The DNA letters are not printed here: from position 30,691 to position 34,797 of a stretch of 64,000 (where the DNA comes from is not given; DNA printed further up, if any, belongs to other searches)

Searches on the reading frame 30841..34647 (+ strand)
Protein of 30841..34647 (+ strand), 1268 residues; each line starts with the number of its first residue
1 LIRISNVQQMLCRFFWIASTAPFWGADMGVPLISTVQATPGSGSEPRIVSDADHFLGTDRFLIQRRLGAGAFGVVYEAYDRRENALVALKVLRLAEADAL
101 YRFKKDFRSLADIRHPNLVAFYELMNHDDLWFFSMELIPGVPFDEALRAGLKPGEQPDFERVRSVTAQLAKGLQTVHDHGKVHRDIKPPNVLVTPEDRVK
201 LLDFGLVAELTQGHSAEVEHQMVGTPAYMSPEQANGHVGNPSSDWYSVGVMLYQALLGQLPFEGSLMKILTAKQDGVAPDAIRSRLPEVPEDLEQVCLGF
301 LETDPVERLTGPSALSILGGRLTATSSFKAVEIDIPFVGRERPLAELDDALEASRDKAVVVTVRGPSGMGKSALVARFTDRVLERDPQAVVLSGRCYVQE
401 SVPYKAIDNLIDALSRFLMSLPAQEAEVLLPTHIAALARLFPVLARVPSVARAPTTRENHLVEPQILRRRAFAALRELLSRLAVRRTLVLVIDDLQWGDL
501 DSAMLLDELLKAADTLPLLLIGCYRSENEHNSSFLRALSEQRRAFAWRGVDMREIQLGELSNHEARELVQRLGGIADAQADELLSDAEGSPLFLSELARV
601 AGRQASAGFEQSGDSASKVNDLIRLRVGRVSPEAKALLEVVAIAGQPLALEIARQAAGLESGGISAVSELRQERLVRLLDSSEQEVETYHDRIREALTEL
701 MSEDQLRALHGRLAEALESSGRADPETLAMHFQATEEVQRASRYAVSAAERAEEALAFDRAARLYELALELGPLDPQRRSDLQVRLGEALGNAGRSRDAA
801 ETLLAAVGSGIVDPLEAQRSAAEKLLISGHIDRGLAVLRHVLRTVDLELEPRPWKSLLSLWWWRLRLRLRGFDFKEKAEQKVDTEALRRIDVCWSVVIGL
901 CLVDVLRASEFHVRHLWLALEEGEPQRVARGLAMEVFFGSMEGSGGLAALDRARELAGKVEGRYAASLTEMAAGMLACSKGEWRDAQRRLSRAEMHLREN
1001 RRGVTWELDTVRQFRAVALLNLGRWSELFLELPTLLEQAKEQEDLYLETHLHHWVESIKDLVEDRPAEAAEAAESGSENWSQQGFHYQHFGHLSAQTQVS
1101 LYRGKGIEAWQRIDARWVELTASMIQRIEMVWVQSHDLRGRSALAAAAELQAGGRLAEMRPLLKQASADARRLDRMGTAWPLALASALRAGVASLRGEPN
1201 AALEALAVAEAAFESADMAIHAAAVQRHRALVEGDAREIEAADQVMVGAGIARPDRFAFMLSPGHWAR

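Call 47: search_protein_families(library=pfam, proteins=[window:30841-34647:+], max_evalue=0.0001)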
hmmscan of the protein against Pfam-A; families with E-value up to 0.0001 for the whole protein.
window:30841-34647:+ (1268 aa): 6 families
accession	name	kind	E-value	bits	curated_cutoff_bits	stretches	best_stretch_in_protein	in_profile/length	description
PF00069.31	Pkinase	-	1e-45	156.6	31.7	1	64-315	4-258/263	Protein kinase domain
PF07714.23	PK_Tyr_Ser-Thr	-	8.5e-30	104.3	23.1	1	63-308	3-248/258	Protein tyrosine and serine/threonine kinase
PF13191.12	AAA_16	-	6e-25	89.1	32.6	1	336-521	1-167/167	AAA ATPase domain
PF13401.12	AAA_22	-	5.2e-07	30.5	27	1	360-524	7-124/130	AAA domain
PF01637.24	ATPase_2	-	4.8e-06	27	33.2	1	337-515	1-141/225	ATPase domain predominantly from Archaea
PF03109.22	ABC1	-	5.7e-06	26.1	22.9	1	95-216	112-223/244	ABC1 atypical kinase-like domain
